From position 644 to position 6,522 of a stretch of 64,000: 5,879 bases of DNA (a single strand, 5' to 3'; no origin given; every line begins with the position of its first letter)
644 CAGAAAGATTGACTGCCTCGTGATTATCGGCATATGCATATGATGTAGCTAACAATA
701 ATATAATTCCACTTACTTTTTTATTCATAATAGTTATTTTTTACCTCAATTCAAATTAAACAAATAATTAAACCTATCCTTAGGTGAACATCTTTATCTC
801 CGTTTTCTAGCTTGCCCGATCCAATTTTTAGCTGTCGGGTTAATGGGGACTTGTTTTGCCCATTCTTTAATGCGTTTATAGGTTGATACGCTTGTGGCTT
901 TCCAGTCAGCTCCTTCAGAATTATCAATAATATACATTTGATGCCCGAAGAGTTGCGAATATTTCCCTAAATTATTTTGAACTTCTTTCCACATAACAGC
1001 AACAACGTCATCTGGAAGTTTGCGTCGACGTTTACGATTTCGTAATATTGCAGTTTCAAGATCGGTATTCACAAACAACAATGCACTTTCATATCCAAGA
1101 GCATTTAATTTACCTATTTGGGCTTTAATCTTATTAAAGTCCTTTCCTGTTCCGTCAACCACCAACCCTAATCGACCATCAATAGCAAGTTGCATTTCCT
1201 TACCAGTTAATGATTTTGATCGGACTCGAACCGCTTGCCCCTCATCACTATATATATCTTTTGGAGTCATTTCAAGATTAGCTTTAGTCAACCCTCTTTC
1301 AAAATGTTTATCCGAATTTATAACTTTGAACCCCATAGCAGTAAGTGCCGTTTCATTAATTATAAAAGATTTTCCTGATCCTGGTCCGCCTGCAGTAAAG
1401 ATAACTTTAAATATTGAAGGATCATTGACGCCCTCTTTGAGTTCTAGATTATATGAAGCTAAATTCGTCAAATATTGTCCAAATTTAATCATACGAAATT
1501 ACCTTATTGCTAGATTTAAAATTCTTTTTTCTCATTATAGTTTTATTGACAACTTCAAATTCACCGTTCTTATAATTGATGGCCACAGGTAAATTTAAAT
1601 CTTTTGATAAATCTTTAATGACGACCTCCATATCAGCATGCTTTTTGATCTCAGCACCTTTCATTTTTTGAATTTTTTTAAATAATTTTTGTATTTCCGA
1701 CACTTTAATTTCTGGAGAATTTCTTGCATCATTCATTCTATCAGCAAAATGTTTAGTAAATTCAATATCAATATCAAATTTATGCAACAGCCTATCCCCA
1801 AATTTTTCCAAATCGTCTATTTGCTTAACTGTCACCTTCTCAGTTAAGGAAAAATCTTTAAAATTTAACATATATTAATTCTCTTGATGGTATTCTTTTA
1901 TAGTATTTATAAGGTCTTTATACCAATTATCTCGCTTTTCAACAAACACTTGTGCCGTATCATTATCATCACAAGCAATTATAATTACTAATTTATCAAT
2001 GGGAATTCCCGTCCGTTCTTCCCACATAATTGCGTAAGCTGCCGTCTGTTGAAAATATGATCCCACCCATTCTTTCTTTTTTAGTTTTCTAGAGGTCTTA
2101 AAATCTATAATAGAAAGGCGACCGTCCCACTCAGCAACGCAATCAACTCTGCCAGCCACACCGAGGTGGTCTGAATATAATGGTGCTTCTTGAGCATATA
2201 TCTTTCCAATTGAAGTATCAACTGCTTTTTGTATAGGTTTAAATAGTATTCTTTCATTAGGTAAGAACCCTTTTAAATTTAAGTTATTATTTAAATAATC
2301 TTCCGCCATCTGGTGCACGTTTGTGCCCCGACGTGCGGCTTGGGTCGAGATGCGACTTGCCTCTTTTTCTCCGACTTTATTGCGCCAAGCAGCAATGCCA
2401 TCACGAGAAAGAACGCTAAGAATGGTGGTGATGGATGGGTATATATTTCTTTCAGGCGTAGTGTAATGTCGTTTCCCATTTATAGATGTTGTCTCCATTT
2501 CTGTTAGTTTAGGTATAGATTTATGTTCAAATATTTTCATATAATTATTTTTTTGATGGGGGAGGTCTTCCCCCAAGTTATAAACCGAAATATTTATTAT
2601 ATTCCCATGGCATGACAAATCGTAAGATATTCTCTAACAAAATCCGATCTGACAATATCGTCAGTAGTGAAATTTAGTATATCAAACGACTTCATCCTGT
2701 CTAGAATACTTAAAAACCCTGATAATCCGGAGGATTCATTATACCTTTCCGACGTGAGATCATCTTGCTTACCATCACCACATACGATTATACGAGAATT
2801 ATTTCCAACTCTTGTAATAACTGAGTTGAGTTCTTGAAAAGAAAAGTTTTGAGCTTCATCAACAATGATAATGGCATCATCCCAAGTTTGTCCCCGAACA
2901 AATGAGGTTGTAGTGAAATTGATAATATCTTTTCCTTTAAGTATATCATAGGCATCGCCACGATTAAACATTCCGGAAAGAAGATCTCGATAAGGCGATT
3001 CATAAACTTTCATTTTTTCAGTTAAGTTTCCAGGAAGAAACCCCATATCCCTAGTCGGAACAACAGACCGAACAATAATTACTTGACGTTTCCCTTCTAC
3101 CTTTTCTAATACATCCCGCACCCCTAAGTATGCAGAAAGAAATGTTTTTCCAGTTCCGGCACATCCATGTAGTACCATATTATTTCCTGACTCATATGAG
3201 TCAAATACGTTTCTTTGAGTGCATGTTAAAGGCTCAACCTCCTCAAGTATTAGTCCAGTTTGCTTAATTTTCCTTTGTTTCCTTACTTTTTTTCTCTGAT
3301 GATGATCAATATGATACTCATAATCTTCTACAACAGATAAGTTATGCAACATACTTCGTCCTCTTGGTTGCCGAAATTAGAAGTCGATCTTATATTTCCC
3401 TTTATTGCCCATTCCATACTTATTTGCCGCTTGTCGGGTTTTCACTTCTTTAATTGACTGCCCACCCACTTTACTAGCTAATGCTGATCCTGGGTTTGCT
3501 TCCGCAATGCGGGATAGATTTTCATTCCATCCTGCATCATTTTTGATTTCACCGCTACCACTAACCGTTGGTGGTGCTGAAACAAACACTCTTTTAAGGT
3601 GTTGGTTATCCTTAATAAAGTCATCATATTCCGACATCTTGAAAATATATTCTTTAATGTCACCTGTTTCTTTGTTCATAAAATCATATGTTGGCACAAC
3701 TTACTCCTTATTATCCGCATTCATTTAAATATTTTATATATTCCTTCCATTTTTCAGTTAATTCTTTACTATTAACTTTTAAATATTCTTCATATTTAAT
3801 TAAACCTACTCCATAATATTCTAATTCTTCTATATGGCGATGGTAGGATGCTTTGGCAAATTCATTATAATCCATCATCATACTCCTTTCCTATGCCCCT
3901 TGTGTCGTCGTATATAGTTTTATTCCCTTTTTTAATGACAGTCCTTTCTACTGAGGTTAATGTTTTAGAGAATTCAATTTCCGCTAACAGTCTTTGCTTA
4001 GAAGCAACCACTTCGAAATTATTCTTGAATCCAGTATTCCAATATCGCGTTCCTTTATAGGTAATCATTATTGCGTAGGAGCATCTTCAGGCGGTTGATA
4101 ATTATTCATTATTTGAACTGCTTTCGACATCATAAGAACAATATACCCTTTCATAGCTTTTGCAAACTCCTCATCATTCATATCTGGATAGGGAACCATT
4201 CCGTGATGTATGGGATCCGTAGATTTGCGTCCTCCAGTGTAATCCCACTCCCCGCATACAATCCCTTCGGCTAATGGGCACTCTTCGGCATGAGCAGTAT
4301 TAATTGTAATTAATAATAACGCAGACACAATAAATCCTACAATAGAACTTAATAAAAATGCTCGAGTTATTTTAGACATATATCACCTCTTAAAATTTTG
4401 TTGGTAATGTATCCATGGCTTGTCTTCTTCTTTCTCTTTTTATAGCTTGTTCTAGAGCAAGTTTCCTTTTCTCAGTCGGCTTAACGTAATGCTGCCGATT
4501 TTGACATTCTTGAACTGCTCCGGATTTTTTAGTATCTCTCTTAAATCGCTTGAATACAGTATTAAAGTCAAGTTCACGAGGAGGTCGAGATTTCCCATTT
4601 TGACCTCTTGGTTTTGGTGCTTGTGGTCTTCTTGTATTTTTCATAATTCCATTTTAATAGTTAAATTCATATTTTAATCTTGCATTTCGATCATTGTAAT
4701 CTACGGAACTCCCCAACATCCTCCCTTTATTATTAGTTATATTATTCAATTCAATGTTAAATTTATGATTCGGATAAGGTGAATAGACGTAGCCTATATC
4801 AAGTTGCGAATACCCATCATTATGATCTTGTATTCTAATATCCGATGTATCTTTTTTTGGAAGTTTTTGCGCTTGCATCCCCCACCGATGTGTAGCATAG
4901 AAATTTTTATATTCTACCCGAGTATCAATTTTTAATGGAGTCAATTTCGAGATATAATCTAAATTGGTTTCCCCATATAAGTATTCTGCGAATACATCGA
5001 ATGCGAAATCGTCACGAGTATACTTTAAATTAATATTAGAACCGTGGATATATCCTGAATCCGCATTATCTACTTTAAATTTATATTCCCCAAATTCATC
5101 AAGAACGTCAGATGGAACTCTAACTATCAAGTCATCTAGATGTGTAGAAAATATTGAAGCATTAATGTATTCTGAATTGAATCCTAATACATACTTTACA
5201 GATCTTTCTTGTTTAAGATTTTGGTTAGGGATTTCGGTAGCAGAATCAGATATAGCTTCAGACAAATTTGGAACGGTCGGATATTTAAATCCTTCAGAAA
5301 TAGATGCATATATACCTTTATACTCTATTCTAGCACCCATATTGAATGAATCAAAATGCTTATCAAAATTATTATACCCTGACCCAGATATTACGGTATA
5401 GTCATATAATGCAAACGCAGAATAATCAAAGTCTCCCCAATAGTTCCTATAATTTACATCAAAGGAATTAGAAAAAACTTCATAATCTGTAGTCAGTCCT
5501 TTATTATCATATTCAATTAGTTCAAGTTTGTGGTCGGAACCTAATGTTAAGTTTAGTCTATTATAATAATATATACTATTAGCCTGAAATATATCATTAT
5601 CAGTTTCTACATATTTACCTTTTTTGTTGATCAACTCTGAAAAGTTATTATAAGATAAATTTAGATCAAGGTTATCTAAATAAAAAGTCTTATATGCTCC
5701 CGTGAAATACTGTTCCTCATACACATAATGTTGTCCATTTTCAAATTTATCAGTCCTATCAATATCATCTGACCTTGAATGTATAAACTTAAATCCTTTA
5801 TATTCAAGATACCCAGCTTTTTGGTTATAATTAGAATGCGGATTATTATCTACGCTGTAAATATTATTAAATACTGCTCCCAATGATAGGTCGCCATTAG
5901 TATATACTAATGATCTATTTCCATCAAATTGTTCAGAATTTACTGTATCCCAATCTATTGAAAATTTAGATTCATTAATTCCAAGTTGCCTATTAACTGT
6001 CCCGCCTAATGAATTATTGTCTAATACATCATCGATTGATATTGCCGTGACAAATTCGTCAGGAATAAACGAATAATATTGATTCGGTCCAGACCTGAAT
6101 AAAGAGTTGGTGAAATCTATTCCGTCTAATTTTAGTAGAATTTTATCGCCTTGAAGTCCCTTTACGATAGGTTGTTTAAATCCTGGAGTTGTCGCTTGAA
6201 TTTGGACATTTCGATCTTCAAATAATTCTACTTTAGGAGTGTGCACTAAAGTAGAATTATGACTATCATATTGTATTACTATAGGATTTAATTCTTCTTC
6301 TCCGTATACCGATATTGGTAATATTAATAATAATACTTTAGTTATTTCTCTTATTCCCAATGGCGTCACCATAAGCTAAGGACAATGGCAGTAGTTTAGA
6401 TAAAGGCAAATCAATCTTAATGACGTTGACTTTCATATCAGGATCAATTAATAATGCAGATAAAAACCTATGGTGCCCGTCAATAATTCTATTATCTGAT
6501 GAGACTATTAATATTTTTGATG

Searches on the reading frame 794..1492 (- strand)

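Call 58: search_protein_families(library=pfam, proteins=[window:794-1492:-], max_evalue=0.001)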
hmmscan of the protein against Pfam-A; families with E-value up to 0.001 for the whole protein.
window:794-1492:- (232 aa): 2 families
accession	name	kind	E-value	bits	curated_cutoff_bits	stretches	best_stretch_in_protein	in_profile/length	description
PF06414.18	Zeta_toxin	-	2.8e-10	40.4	22.3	1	29-159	17-147/199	Zeta toxin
PF13671.12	AAA_33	-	1.6e-07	32.2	27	1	30-168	1-133/143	AAA domain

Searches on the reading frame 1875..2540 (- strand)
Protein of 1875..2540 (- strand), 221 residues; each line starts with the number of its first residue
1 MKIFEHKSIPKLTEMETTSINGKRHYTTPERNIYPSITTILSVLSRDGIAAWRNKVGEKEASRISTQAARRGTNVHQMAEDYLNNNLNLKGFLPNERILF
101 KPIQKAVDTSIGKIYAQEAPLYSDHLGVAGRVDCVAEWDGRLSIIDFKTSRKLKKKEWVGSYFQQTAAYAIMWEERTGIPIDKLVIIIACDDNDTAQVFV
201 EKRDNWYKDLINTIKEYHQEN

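Call 58: search_protein_families(library=pfam, proteins=[window:1875-2540:-], max_evalue=0.001)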
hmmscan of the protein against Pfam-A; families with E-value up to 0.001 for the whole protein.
window:1875-2540:- (221 aa): 1 family
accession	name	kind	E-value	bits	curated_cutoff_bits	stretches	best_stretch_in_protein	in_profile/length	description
PF12705.13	PDDEXK_1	-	2.1e-08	34.8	22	1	112-176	120-172/247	PD-(D/E)XK nuclease superfamily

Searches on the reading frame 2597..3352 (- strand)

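Call 58: search_protein_families(library=pfam, proteins=[window:2597-3352:-], max_evalue=0.001)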
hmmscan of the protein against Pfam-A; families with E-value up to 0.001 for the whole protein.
window:2597-3352:- (251 aa): 5 families
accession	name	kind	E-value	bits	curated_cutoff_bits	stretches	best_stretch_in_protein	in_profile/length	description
PF02562.22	PhoH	-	1.1e-44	152.9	27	1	39-243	2-201/205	PhoH-like protein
PF13604.12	AAA_30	-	1.2e-07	32.1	27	0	154-196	84-127/191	AAA domain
PF13245.12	AAA_19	-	4.9e-07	30.4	25.1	1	51-196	6-128/134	AAA domain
PF13401.12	AAA_22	-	7.1e-07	30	27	1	56-181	5-107/130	AAA domain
PF00270.35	DEAD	-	3.7e-05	24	26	1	45-181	3-140/167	DEAD/DEAH box helicase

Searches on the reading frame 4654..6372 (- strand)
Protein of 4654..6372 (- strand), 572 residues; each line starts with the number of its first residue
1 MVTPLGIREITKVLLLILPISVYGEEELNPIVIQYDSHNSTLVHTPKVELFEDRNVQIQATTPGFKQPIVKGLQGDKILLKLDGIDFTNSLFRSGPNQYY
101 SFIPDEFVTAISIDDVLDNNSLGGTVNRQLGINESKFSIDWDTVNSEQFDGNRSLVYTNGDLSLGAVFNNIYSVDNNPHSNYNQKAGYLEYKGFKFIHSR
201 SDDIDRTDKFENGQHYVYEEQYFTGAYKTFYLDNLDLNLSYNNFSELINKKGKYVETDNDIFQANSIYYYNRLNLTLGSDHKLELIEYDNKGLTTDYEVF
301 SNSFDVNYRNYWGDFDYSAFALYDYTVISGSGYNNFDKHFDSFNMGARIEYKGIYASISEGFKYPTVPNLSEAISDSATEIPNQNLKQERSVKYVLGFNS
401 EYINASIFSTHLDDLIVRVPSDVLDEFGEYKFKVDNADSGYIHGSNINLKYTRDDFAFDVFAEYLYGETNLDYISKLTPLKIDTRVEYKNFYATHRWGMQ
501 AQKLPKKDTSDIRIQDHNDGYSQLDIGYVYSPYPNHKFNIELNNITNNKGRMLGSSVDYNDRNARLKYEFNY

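Call 14: search_protein_families(library=phrogs, proteins=[window:4654-6372:-], max_evalue=0.00001)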
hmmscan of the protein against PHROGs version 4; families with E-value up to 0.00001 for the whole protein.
window:4654-6372:- (572 aa): 0 families

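Call 44: search_dna_similar(query=window:4654-6372:-, collection=phages, mode=protein, max_rows=15)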
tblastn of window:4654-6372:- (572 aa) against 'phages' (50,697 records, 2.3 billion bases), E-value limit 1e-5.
No match.

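Call 58: search_protein_families(library=pfam, proteins=[window:4654-6372:-], max_evalue=0.001)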
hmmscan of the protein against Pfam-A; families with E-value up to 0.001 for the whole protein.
window:4654-6372:- (572 aa): 0 families

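Call 72: find_homologous_proteins(query=window:4654-6372:-, max_evalue=1e-10)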
Query window:4654-6372:- (572 aa): 41 proteins with E <= 1e-10 among 8000 candidates.
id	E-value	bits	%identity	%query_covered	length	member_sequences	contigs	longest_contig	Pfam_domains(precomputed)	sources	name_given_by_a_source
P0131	0.0e+0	1275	100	99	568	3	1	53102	-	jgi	-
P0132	9.5e-264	895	73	96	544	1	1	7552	-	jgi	-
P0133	9.7e-257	871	71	96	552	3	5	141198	-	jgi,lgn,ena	jgi:hypothetical protein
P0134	3.6e-255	866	75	90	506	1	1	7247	-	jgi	jgi:hypothetical protein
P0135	1.0e-223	762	62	95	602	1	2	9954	-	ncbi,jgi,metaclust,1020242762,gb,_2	jgi:hypothetical protein|metaclust:\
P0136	3.1e-116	408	42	97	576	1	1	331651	PF00593.31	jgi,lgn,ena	-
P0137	1.0e-112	396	41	96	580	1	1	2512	PF00593.31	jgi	jgi:hemoglobin/transferrin/lactoferrin receptor protein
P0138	1.1e-111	393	41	96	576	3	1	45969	PF00593.31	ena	-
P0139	7.3e-97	344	36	94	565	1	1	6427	-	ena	-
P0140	5.0e-96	341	40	92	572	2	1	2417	PF00593.31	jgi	-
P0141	1.0e-94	337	38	98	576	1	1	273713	-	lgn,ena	-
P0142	1.2e-92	330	37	97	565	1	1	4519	-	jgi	-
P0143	2.7e-92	329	37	99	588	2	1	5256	-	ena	-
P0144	4.8e-92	328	38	98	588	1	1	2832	PF00593.31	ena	-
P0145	1.6e-91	326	39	95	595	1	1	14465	-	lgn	-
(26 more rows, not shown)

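Call 74: find_encoding_contigs(protein=P0136, flank=6000, max_places=3)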
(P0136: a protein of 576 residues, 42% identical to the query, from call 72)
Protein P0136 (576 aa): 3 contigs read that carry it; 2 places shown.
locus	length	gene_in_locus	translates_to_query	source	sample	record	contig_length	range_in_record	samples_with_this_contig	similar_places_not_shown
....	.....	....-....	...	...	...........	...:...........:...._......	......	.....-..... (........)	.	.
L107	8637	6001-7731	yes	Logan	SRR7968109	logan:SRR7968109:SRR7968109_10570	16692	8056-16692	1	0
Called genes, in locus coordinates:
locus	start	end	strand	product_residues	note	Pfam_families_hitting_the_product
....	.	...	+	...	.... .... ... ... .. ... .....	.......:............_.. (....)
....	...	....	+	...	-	-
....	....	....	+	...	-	-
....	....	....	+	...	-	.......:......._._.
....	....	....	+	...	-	-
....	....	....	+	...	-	-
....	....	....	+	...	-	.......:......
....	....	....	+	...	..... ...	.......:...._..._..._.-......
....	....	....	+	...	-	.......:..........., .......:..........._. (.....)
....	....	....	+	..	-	-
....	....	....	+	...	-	-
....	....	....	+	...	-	-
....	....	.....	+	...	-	-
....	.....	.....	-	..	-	-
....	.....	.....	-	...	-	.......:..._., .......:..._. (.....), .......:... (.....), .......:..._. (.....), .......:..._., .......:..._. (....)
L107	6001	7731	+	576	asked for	PF00593:TonB_dep_Rec_b-barrel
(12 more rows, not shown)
